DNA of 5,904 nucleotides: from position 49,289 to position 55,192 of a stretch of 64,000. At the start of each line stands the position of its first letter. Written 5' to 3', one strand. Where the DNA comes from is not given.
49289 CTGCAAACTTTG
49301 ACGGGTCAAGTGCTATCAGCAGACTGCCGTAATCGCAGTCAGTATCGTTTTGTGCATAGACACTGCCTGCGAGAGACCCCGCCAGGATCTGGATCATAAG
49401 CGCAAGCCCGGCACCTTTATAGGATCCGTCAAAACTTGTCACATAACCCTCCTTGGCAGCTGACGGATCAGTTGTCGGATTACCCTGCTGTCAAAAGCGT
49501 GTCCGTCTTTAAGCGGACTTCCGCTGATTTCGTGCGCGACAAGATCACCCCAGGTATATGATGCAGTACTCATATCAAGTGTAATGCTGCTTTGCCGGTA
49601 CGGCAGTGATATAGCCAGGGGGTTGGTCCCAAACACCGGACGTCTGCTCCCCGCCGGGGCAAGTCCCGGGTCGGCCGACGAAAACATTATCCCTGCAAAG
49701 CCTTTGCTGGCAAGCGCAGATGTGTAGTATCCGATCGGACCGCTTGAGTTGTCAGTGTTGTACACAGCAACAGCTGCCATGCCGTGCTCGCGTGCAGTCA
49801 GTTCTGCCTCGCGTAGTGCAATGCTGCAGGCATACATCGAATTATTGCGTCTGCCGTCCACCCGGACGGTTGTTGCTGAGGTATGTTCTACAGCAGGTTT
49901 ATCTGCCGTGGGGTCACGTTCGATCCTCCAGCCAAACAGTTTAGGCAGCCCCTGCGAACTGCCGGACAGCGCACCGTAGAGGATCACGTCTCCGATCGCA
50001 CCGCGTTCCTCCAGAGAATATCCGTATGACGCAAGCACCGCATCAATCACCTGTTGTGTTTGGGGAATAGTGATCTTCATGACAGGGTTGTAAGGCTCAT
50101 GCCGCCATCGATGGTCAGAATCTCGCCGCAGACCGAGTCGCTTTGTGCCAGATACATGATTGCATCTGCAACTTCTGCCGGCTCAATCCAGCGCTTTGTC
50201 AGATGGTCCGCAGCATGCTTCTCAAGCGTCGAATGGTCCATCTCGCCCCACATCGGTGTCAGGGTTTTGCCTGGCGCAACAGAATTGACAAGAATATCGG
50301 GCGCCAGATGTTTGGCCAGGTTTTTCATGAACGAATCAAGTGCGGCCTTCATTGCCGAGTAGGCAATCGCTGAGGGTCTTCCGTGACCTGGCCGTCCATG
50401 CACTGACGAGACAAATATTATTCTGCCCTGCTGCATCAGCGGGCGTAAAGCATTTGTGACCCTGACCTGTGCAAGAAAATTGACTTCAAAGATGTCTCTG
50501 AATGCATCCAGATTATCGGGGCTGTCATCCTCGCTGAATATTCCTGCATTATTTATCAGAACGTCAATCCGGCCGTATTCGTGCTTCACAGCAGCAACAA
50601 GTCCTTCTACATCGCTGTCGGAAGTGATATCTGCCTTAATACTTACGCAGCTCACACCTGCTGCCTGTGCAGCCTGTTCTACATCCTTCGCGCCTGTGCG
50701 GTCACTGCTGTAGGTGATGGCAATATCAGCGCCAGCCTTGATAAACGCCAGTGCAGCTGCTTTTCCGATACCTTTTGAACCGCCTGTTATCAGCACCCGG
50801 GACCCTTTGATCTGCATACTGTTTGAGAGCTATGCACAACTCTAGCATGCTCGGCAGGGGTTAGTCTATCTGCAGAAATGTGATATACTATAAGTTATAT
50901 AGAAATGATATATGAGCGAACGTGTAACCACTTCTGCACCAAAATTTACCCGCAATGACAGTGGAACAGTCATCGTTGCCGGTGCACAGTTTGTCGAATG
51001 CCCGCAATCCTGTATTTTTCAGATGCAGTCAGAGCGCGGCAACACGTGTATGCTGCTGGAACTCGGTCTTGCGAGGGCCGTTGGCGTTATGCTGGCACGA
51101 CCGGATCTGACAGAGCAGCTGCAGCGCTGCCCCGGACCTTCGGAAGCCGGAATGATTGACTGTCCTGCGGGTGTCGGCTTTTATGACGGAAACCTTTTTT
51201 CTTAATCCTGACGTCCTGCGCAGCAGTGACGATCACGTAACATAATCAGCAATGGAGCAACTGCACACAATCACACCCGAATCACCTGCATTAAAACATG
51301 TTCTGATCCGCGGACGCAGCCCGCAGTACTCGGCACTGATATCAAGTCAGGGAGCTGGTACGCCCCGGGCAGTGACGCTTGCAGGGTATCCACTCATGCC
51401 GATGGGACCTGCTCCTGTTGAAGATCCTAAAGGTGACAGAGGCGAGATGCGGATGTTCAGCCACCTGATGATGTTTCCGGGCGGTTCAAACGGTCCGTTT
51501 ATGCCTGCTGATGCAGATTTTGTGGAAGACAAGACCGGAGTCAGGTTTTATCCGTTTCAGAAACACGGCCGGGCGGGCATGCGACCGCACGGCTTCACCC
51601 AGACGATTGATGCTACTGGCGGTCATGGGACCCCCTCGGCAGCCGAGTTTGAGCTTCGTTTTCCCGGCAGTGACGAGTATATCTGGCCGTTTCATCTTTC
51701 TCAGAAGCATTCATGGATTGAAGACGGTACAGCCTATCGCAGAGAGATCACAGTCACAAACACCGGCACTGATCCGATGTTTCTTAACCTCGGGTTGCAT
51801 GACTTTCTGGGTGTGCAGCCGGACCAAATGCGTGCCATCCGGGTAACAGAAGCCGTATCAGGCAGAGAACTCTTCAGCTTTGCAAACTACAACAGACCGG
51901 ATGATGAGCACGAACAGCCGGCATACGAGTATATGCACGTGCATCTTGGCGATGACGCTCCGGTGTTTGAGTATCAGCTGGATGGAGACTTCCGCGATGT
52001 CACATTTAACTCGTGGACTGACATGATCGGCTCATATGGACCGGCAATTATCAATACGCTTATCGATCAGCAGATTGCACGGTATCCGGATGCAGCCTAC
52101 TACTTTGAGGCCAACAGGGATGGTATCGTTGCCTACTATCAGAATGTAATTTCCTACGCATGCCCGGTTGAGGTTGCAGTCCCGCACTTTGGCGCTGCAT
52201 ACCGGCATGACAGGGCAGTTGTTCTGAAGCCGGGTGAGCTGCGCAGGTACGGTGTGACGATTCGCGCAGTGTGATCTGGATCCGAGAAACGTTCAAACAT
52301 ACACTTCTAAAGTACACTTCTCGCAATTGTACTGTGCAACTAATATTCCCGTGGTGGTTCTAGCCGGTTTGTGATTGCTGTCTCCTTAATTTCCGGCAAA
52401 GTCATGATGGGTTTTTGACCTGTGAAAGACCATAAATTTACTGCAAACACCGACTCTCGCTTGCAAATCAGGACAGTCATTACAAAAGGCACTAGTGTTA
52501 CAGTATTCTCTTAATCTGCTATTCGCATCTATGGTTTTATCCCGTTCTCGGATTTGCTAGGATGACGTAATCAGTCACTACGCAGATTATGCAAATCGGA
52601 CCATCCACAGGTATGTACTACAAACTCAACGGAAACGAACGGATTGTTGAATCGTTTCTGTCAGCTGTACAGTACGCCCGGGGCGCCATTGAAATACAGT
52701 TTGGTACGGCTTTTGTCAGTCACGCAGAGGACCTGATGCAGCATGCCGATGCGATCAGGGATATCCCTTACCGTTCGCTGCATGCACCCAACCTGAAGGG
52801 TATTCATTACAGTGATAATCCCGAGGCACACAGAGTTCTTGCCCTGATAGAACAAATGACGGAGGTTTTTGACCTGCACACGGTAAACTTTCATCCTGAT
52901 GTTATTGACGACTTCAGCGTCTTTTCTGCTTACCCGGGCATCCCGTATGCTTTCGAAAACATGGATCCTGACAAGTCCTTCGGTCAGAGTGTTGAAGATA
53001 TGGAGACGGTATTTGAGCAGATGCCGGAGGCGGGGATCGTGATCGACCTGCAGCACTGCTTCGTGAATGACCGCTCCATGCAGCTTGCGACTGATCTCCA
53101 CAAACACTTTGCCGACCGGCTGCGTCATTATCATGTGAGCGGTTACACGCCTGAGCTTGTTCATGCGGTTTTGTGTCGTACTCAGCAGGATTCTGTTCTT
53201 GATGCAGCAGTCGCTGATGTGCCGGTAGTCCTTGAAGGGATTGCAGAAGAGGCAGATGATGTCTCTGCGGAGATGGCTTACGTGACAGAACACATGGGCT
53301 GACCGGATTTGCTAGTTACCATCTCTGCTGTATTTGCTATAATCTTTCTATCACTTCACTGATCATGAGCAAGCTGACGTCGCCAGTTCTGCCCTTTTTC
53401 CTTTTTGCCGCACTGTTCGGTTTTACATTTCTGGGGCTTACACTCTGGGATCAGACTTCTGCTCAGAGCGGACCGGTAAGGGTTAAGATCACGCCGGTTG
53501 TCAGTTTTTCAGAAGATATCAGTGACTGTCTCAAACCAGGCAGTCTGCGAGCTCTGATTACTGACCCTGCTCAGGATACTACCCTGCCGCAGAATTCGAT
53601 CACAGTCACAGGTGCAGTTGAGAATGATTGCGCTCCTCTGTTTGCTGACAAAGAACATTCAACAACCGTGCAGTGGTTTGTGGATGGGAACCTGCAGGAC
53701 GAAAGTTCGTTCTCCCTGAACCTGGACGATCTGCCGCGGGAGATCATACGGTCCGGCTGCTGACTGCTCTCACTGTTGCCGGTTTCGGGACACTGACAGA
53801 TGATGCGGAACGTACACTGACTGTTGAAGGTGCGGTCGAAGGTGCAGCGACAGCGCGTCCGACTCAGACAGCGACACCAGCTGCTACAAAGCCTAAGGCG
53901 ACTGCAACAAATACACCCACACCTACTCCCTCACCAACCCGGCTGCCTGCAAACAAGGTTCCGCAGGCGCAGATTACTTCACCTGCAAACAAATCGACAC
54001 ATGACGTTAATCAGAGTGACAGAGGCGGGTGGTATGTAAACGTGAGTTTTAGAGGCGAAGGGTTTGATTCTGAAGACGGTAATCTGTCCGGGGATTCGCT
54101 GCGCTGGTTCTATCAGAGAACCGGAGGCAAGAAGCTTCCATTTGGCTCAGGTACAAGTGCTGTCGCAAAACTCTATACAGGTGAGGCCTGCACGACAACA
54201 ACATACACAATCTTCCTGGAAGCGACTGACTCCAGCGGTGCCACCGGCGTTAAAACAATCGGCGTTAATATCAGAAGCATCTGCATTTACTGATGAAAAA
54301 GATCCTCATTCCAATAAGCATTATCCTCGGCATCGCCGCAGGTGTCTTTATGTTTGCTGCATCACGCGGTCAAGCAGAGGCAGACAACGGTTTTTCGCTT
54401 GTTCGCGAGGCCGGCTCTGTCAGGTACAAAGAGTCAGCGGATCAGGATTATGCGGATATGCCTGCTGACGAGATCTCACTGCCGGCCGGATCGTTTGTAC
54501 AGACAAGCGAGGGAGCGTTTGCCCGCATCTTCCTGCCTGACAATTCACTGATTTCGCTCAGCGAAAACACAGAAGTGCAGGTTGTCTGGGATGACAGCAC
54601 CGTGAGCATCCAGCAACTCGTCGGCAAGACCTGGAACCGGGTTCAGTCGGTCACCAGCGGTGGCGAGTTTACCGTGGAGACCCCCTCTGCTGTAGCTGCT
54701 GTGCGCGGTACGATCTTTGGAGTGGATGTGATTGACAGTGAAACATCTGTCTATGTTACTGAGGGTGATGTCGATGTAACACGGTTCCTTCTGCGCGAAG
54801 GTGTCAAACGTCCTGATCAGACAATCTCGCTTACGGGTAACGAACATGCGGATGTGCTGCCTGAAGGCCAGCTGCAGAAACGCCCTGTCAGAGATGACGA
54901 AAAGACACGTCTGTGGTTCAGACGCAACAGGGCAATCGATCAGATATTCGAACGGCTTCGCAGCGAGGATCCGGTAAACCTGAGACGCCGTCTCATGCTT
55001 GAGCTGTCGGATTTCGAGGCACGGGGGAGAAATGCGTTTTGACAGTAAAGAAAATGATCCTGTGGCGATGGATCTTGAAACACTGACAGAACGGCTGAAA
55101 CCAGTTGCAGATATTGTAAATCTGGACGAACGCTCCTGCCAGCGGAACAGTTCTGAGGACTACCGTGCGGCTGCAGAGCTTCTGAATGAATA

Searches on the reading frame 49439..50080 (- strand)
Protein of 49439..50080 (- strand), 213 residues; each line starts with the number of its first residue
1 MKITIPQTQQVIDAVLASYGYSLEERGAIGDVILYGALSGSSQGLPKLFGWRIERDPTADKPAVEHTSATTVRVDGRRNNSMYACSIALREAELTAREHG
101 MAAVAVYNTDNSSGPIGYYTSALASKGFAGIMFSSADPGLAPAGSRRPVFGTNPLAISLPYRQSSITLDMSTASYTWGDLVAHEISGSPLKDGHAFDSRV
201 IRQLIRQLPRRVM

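Call 29: search_protein_families(library=pfam, proteins=[window:49439-50080:-], max_evalue=0.001)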
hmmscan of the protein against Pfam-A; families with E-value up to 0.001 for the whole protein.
window:49439-50080:- (213 aa): 1 family
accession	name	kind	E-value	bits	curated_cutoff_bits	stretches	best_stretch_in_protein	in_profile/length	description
PF02615.19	Ldh_2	-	1.9e-34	119.8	38.8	1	5-198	3-201/333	Malate/L-lactate dehydrogenase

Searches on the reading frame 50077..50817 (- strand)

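Call 29: search_protein_families(library=pfam, proteins=[window:50077-50817:-], max_evalue=0.001)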
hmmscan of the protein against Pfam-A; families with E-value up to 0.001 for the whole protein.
window:50077-50817:- (246 aa): 4 families
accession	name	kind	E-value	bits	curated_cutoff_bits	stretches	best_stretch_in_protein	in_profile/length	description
PF13561.12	adh_short_C2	-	1.7e-49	168.9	27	1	15-241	6-236/236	Enoyl-(Acyl carrier protein) reductase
PF00106.31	adh_short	-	2.5e-46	158.1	26.6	1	8-194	3-191/195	short chain dehydrogenase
PF08659.16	KR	-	5.5e-13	49.7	22.6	1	8-170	3-166/180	KR domain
PF01370.27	Epimerase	-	9.6e-07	28.9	20.9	1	8-168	1-157/240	NAD dependent epimerase/dehydratase family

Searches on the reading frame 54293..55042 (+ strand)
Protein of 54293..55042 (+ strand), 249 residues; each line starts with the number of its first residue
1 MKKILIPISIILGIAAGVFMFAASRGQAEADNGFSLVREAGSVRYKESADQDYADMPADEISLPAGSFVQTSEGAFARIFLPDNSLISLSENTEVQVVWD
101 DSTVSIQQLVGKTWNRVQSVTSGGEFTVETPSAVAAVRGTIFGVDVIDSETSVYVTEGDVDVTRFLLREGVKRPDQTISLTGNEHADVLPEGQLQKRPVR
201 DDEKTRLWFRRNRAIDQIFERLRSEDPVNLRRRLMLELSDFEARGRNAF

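Call 30: search_protein_families(library=pfam, proteins=[window:54293-55042:+], max_evalue=0.001)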
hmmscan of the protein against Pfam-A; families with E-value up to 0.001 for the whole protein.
window:54293-55042:+ (249 aa): 1 family
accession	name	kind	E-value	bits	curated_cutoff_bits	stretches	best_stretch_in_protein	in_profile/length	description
PF04773.18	FecR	-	5.5e-16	59.2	24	1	69-160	3-96/97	FecR protein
